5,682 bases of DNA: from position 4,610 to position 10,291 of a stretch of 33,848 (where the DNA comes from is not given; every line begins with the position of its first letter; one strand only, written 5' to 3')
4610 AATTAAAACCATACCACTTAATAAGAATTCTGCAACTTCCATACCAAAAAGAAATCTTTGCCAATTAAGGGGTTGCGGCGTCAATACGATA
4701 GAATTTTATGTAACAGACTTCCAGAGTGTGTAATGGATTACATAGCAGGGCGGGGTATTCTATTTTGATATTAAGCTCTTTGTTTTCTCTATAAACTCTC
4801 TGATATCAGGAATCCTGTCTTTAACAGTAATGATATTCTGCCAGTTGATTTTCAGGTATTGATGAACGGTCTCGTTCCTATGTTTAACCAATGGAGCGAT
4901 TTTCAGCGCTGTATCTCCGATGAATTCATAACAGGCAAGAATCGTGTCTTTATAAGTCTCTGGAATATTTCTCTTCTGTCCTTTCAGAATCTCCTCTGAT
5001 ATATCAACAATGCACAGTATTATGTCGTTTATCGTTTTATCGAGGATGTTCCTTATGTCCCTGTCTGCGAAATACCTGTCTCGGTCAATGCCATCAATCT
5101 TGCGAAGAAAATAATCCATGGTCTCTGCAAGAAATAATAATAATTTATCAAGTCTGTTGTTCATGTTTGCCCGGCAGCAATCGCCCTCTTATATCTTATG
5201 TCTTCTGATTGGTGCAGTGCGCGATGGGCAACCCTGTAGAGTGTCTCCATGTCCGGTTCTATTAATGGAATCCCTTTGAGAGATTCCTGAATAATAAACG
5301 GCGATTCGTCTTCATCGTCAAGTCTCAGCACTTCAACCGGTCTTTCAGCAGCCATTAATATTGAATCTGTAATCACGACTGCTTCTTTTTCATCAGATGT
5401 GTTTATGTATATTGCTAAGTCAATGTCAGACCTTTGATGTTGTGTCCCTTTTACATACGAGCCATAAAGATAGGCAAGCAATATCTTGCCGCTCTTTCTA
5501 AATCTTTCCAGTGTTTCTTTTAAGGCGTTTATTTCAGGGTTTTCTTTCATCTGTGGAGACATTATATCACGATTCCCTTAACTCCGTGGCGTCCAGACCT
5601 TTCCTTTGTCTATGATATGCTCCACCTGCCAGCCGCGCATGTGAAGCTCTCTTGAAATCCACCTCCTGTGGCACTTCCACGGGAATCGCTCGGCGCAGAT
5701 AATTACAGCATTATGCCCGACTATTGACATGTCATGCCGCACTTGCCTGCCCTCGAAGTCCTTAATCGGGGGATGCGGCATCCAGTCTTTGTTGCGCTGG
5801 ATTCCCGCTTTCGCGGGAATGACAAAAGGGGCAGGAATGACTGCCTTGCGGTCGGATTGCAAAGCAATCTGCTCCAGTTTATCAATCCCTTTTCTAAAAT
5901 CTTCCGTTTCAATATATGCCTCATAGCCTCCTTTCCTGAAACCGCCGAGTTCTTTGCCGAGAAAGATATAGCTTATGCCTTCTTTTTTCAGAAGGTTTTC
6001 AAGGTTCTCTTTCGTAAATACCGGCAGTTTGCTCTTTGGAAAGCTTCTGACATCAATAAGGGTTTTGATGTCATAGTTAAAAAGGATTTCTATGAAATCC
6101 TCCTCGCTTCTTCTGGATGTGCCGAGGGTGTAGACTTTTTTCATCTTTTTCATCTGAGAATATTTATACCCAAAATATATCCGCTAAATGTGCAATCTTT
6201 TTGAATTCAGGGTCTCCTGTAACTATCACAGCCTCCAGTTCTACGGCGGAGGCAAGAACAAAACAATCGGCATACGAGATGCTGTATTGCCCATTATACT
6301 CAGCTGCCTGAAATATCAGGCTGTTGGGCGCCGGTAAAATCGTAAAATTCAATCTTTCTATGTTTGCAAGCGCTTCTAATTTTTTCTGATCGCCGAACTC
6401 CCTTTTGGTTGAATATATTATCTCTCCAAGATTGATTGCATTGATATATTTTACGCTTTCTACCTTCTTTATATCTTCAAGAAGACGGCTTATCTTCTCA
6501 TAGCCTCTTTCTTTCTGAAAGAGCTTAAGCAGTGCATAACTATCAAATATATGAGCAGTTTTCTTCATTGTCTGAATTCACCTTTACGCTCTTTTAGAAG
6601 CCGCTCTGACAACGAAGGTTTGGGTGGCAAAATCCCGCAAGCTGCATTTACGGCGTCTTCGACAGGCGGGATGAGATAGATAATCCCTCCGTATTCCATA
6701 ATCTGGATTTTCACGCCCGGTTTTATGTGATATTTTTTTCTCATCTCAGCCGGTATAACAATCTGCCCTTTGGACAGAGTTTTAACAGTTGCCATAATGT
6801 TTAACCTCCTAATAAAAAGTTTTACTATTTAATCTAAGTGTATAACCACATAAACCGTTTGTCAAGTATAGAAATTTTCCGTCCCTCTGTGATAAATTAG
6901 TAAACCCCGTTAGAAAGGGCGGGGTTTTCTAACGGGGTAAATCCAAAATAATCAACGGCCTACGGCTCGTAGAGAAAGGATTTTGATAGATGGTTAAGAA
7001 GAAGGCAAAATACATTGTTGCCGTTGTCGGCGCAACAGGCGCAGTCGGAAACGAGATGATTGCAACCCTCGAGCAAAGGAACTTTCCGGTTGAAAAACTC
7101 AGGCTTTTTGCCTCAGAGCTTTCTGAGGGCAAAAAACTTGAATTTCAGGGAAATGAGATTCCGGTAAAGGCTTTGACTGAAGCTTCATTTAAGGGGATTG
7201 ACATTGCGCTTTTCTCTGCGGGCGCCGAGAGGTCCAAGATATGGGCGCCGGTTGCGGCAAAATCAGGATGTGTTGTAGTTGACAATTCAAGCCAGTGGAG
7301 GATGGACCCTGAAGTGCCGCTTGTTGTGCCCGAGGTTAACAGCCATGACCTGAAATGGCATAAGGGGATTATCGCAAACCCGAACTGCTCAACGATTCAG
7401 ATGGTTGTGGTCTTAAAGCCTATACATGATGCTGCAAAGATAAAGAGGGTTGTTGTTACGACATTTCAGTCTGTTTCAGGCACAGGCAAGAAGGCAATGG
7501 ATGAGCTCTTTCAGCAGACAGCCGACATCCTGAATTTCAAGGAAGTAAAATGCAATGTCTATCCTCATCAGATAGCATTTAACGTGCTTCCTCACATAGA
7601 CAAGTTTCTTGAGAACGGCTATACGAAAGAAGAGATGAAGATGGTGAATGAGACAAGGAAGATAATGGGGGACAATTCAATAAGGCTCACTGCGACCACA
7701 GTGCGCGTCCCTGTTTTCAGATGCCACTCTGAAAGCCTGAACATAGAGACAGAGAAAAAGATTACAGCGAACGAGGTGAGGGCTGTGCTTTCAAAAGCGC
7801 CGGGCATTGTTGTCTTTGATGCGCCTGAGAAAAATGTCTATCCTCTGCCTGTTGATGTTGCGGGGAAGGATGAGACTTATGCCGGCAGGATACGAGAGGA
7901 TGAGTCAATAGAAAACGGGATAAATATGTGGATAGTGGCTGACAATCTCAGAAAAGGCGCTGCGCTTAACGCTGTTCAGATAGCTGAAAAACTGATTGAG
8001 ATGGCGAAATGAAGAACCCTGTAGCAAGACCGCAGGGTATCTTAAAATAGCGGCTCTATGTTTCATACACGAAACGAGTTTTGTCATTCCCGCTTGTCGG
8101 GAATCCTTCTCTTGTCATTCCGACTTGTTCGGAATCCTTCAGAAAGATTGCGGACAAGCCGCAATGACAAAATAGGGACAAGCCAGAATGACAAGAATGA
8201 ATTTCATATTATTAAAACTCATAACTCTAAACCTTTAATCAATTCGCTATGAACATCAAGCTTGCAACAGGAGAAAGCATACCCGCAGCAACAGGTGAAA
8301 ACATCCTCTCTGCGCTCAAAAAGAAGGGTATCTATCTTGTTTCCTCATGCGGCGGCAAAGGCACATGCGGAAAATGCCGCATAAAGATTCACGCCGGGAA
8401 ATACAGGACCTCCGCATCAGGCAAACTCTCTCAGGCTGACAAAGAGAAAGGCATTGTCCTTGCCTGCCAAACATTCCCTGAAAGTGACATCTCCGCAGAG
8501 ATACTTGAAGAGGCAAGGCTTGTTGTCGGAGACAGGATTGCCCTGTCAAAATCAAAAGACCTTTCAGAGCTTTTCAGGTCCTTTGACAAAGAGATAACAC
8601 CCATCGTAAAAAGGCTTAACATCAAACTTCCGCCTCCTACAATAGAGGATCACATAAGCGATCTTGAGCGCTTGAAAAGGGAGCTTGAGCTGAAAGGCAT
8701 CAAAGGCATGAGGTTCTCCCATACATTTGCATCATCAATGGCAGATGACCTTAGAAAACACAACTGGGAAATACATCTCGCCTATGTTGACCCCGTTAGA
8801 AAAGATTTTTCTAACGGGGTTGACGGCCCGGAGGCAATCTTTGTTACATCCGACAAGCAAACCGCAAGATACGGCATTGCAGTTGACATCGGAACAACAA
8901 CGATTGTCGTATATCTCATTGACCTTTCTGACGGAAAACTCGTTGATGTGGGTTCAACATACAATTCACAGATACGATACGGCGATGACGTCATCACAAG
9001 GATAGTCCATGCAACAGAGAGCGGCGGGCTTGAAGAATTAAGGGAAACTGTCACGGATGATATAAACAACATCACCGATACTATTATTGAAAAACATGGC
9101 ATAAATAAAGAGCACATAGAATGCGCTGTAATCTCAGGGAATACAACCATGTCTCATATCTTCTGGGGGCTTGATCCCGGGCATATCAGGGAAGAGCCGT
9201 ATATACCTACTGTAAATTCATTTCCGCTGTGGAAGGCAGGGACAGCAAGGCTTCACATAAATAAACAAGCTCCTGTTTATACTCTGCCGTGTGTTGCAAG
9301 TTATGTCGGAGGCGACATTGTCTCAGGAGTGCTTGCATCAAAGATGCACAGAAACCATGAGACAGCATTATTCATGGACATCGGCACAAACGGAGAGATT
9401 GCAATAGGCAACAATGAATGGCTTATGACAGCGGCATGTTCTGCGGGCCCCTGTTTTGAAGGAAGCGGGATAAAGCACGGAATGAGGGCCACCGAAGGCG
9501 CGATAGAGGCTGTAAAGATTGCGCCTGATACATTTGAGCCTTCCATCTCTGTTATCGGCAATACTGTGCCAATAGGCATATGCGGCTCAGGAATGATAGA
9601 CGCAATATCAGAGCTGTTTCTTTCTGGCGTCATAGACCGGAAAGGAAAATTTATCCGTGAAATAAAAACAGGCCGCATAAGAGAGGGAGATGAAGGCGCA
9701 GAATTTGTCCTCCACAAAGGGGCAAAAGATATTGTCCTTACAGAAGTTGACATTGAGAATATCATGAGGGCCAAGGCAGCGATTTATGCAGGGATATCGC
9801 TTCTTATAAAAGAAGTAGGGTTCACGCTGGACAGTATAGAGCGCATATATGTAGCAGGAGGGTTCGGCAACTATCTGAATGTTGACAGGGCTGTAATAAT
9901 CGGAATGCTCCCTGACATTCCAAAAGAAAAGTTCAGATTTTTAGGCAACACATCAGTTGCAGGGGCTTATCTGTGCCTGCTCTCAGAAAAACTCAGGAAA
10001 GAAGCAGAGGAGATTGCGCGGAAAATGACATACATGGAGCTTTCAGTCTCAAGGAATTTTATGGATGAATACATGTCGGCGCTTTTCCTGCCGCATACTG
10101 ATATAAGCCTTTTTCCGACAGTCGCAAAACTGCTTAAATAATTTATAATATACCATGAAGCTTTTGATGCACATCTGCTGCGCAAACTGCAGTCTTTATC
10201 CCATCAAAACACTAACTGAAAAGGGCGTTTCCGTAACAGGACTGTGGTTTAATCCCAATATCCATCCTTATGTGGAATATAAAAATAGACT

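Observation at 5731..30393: Window-wide pattern: modular small repeats with a strong tendency to sit in-frame in conserved genes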

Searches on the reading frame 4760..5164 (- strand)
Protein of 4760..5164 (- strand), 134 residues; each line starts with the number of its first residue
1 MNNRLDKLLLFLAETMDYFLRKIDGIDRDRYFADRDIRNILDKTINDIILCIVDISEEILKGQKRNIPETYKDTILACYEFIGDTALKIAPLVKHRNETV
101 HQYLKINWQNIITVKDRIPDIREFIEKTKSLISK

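Call 10: search_protein_families(library=pfam, proteins=[window:4760-5164:-])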
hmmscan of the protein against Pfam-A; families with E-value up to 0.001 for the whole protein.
window:4760-5164:- (134 aa): 1 family
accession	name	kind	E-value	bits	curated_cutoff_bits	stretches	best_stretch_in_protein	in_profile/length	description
PF01934.22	HepT-like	-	9.8e-11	41.9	23.5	1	20-127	9-119/120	Ribonuclease HepT-like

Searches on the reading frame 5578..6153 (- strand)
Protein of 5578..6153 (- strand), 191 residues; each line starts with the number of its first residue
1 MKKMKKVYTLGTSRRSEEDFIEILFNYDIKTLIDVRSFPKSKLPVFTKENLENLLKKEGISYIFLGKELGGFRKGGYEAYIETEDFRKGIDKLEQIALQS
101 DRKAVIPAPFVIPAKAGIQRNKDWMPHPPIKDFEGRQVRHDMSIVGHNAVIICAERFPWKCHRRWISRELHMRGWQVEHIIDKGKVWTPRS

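Call 8: search_protein_families(library=pfam, proteins=[window:5578-6153:-])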
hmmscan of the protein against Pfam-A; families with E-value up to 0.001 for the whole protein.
window:5578-6153:- (191 aa): 1 family
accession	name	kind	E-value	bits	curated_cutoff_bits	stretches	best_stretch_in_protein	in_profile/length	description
PF04343.18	DUF488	-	5.2e-16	59.8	22.2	1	18-82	3-81/121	Domain of unknown function DUF488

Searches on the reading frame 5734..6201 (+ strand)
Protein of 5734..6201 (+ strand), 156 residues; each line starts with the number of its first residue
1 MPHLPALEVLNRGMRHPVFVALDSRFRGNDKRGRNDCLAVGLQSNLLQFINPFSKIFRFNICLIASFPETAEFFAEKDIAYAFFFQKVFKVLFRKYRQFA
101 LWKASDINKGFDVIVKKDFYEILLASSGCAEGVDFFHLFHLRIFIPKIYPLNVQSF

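Call 75: list_cluster_members(proteins=[window:5734-6201:+, window:8785-9150:-, window:10362-10661:-, window:16890-17153:-, window:18902-19165:+])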
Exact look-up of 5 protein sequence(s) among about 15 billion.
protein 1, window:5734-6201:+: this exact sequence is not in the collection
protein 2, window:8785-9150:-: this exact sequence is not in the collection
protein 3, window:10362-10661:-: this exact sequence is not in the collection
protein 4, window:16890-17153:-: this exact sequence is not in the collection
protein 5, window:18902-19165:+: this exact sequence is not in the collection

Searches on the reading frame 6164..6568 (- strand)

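Call 8: search_protein_families(library=pfam, proteins=[window:6164-6568:-])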
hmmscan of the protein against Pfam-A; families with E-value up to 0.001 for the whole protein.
window:6164-6568:- (134 aa): 1 family
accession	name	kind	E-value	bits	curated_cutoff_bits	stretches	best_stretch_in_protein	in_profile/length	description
PF01850.27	PIN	-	9.5e-15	55.7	23.6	1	8-127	3-119/120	PIN domain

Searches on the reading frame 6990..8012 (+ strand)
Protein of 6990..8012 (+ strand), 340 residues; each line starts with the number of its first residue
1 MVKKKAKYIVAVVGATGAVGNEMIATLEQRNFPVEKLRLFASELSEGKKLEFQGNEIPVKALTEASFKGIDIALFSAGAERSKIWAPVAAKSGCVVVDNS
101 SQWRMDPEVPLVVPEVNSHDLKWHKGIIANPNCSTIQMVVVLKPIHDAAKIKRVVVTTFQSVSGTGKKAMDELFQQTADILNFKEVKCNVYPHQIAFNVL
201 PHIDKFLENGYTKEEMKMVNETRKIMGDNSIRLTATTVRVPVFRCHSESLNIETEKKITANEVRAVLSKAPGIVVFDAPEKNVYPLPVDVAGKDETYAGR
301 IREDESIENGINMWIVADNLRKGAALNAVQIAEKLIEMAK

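Call 8: search_protein_families(library=pfam, proteins=[window:6990-8012:+])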
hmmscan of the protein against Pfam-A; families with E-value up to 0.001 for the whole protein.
window:6990-8012:+ (340 aa): 3 families
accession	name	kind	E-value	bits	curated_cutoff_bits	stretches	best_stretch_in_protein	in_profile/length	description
PF02774.23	Semialdhyde_dhC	-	3.6e-59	200.4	26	1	142-322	1-184/184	Semialdehyde dehydrogenase, dimerisation domain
PF01118.30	Semialdhyde_dh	-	1e-36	126.4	26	1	10-122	2-119/121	Semialdehyde dehydrogenase, NAD binding domain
PF02800.25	Gp_dh_C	-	3.2e-07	30.5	24.4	1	224-271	63-110/158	Glyceraldehyde 3-phosphate dehydrogenase, C-terminal domain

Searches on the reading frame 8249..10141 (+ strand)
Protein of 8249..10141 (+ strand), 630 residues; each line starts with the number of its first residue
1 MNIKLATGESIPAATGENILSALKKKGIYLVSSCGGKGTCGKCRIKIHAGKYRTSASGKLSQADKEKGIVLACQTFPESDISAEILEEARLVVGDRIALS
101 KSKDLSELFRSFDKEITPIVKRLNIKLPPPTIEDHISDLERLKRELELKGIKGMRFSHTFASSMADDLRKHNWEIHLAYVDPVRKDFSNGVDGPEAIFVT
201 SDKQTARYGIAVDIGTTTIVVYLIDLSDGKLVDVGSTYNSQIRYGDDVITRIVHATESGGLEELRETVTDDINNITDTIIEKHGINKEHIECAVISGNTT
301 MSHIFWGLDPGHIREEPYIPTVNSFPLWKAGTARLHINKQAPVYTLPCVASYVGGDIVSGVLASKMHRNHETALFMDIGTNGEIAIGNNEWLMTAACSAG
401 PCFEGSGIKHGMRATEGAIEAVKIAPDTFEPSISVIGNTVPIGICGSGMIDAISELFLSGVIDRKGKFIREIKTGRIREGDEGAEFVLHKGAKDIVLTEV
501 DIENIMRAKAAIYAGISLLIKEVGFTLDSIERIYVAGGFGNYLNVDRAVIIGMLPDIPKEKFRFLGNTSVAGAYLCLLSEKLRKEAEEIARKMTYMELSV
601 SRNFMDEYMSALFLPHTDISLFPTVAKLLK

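Call 8: search_protein_families(library=pfam, proteins=[window:8249-10141:+])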
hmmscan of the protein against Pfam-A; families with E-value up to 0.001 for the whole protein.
window:8249-10141:+ (630 aa): 4 families
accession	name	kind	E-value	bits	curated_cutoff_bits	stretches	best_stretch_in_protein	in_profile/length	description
PF14574.11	RACo_C_ter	-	8.4e-107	356.5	27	1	371-625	1-260/261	C-terminal domain of RACo the ASKHA domain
PF17651.6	Raco_middle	-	4.1e-62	209.1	26.8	1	208-368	1-162/163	RACo middle region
PF00111.32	Fer2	-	3.5e-13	49.7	21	1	7-77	6-76/77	2Fe-2S iron-sulfur cluster binding domain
PF17650.6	RACo_linker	-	2.2e-11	43.8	26.2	1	115-179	7-69/86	RACo linker region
